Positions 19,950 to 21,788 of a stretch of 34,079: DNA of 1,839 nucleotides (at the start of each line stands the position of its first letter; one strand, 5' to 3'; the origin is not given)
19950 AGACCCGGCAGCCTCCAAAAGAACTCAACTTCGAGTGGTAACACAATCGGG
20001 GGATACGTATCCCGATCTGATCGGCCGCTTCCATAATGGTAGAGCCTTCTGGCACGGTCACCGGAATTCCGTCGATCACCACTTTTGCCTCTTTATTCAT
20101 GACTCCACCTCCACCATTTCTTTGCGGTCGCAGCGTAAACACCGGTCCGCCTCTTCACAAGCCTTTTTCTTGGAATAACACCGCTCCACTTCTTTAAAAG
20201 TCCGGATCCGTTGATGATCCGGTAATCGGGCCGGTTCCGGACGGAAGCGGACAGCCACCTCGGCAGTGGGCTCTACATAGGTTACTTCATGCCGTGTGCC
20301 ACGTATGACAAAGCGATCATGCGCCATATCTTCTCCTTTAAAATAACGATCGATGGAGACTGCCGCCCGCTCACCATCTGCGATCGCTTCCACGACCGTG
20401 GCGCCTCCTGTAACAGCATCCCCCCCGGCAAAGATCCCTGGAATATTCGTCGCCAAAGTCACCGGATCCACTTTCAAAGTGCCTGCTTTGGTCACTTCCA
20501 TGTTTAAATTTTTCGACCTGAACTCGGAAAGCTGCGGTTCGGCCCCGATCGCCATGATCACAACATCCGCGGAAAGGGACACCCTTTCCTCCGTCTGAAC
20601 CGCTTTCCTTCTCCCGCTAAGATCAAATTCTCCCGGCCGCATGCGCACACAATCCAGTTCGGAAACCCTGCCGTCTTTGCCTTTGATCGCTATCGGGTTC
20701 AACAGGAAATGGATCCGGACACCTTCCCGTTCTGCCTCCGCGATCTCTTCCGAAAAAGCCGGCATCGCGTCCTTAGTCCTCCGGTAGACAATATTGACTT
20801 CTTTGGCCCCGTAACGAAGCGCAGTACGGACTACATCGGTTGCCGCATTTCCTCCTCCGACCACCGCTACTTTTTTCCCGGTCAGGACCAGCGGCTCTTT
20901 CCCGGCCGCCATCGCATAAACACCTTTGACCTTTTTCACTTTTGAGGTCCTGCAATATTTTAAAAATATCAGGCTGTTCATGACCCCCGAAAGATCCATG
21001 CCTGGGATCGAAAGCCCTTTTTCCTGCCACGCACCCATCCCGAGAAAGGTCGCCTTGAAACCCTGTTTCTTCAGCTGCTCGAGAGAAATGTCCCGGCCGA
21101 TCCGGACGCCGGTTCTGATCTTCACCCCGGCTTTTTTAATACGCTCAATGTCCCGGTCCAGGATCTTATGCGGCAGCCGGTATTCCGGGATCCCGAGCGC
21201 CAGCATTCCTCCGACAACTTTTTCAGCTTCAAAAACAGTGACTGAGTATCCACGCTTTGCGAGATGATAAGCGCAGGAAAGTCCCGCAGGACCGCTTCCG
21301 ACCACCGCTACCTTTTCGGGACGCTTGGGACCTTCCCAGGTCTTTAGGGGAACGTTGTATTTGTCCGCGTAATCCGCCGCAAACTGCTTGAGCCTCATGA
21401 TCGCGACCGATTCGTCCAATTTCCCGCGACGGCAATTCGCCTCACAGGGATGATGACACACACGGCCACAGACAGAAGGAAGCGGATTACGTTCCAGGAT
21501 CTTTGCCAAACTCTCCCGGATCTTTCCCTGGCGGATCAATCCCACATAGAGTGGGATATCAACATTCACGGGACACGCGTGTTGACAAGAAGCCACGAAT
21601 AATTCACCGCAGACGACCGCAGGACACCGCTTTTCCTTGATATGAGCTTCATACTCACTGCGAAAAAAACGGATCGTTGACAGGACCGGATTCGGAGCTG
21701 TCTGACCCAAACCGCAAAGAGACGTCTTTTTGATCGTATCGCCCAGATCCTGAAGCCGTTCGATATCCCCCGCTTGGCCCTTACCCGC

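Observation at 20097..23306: NuoF-like bifurcating-hydrogenase flavoprotein fused to a GltD/NfnB-type NADPH module (1069 aa)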

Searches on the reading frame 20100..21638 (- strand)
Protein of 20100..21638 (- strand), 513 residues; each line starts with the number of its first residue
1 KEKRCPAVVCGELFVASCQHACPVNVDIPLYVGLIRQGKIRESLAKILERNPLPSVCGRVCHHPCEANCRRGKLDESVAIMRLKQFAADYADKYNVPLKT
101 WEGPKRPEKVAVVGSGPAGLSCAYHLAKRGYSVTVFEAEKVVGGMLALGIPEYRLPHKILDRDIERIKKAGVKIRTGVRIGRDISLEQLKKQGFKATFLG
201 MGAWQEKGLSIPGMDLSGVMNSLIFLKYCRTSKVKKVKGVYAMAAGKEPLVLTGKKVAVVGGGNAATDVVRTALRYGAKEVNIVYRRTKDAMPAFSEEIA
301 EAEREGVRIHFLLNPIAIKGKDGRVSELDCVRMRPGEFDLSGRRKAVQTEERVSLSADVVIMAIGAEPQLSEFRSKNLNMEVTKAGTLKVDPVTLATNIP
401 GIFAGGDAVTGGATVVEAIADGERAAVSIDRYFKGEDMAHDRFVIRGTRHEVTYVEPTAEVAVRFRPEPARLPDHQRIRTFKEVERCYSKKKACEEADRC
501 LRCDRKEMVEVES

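Call 27: search_solved_structures(query=window:20100-21638:-, max_evalue=1e-30, show_alignments=5)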
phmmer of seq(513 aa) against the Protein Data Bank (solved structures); distinct sequences matched with E-value up to 1e-30: 12.
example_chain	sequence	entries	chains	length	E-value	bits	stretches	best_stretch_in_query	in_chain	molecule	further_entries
9bov_A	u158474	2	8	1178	8.2e-109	368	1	18-507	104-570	Molybdopterin oxidoreductase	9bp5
9n5u_A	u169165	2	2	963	5.2e-101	342.2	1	15-467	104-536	NfnA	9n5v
8oh5_C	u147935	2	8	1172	1.5e-94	320.9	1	17-510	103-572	Formate dehydrogenase-O, major subunit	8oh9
4ylf_B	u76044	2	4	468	2.5e-91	310.3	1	18-436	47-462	Dihydropyrimidine dehydrogenase subunit A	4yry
5jca_L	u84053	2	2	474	2.6e-89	303.6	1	16-435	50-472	NADH-dependent Ferredoxin:NADP Oxidoreductase (NfnI) subunit alpha | NADH-dependent Ferredoxin:NADP Oxidoreductase subunit alpha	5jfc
5vj7_A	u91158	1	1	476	6.7e-88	299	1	16-434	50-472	Oxidoreductase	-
2vdc_G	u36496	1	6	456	5.8e-65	223.3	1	9-436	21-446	GLUTAMATE SYNTHASE [NADPH] SMALL CHAIN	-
6s6s_G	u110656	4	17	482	4.3e-64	220.5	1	10-436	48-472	Glutamate synthase [NADPH] small chain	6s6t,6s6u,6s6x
1gt8_A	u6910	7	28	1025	4.3e-52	180.9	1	9-436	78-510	DIHYDROPYRIMIDINE DEHYDROGENASE | Dihydropyrimidine dehydrogenase [NADP(+)]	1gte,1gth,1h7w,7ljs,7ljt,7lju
1h7x_A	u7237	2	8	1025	4.4e-52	180.8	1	9-436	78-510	DIHYDROPYRIMIDINE DEHYDROGENASE | Dihydropyrimidine dehydrogenase [NADP(+)]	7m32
7m31_A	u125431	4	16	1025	4.4e-52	180.8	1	9-436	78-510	Dihydropyrimidine dehydrogenase [NADP(+)]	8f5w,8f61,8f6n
7mfm_I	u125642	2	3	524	2.6e-49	171.7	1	20-438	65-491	Glutamate synthase (NADPH) small chain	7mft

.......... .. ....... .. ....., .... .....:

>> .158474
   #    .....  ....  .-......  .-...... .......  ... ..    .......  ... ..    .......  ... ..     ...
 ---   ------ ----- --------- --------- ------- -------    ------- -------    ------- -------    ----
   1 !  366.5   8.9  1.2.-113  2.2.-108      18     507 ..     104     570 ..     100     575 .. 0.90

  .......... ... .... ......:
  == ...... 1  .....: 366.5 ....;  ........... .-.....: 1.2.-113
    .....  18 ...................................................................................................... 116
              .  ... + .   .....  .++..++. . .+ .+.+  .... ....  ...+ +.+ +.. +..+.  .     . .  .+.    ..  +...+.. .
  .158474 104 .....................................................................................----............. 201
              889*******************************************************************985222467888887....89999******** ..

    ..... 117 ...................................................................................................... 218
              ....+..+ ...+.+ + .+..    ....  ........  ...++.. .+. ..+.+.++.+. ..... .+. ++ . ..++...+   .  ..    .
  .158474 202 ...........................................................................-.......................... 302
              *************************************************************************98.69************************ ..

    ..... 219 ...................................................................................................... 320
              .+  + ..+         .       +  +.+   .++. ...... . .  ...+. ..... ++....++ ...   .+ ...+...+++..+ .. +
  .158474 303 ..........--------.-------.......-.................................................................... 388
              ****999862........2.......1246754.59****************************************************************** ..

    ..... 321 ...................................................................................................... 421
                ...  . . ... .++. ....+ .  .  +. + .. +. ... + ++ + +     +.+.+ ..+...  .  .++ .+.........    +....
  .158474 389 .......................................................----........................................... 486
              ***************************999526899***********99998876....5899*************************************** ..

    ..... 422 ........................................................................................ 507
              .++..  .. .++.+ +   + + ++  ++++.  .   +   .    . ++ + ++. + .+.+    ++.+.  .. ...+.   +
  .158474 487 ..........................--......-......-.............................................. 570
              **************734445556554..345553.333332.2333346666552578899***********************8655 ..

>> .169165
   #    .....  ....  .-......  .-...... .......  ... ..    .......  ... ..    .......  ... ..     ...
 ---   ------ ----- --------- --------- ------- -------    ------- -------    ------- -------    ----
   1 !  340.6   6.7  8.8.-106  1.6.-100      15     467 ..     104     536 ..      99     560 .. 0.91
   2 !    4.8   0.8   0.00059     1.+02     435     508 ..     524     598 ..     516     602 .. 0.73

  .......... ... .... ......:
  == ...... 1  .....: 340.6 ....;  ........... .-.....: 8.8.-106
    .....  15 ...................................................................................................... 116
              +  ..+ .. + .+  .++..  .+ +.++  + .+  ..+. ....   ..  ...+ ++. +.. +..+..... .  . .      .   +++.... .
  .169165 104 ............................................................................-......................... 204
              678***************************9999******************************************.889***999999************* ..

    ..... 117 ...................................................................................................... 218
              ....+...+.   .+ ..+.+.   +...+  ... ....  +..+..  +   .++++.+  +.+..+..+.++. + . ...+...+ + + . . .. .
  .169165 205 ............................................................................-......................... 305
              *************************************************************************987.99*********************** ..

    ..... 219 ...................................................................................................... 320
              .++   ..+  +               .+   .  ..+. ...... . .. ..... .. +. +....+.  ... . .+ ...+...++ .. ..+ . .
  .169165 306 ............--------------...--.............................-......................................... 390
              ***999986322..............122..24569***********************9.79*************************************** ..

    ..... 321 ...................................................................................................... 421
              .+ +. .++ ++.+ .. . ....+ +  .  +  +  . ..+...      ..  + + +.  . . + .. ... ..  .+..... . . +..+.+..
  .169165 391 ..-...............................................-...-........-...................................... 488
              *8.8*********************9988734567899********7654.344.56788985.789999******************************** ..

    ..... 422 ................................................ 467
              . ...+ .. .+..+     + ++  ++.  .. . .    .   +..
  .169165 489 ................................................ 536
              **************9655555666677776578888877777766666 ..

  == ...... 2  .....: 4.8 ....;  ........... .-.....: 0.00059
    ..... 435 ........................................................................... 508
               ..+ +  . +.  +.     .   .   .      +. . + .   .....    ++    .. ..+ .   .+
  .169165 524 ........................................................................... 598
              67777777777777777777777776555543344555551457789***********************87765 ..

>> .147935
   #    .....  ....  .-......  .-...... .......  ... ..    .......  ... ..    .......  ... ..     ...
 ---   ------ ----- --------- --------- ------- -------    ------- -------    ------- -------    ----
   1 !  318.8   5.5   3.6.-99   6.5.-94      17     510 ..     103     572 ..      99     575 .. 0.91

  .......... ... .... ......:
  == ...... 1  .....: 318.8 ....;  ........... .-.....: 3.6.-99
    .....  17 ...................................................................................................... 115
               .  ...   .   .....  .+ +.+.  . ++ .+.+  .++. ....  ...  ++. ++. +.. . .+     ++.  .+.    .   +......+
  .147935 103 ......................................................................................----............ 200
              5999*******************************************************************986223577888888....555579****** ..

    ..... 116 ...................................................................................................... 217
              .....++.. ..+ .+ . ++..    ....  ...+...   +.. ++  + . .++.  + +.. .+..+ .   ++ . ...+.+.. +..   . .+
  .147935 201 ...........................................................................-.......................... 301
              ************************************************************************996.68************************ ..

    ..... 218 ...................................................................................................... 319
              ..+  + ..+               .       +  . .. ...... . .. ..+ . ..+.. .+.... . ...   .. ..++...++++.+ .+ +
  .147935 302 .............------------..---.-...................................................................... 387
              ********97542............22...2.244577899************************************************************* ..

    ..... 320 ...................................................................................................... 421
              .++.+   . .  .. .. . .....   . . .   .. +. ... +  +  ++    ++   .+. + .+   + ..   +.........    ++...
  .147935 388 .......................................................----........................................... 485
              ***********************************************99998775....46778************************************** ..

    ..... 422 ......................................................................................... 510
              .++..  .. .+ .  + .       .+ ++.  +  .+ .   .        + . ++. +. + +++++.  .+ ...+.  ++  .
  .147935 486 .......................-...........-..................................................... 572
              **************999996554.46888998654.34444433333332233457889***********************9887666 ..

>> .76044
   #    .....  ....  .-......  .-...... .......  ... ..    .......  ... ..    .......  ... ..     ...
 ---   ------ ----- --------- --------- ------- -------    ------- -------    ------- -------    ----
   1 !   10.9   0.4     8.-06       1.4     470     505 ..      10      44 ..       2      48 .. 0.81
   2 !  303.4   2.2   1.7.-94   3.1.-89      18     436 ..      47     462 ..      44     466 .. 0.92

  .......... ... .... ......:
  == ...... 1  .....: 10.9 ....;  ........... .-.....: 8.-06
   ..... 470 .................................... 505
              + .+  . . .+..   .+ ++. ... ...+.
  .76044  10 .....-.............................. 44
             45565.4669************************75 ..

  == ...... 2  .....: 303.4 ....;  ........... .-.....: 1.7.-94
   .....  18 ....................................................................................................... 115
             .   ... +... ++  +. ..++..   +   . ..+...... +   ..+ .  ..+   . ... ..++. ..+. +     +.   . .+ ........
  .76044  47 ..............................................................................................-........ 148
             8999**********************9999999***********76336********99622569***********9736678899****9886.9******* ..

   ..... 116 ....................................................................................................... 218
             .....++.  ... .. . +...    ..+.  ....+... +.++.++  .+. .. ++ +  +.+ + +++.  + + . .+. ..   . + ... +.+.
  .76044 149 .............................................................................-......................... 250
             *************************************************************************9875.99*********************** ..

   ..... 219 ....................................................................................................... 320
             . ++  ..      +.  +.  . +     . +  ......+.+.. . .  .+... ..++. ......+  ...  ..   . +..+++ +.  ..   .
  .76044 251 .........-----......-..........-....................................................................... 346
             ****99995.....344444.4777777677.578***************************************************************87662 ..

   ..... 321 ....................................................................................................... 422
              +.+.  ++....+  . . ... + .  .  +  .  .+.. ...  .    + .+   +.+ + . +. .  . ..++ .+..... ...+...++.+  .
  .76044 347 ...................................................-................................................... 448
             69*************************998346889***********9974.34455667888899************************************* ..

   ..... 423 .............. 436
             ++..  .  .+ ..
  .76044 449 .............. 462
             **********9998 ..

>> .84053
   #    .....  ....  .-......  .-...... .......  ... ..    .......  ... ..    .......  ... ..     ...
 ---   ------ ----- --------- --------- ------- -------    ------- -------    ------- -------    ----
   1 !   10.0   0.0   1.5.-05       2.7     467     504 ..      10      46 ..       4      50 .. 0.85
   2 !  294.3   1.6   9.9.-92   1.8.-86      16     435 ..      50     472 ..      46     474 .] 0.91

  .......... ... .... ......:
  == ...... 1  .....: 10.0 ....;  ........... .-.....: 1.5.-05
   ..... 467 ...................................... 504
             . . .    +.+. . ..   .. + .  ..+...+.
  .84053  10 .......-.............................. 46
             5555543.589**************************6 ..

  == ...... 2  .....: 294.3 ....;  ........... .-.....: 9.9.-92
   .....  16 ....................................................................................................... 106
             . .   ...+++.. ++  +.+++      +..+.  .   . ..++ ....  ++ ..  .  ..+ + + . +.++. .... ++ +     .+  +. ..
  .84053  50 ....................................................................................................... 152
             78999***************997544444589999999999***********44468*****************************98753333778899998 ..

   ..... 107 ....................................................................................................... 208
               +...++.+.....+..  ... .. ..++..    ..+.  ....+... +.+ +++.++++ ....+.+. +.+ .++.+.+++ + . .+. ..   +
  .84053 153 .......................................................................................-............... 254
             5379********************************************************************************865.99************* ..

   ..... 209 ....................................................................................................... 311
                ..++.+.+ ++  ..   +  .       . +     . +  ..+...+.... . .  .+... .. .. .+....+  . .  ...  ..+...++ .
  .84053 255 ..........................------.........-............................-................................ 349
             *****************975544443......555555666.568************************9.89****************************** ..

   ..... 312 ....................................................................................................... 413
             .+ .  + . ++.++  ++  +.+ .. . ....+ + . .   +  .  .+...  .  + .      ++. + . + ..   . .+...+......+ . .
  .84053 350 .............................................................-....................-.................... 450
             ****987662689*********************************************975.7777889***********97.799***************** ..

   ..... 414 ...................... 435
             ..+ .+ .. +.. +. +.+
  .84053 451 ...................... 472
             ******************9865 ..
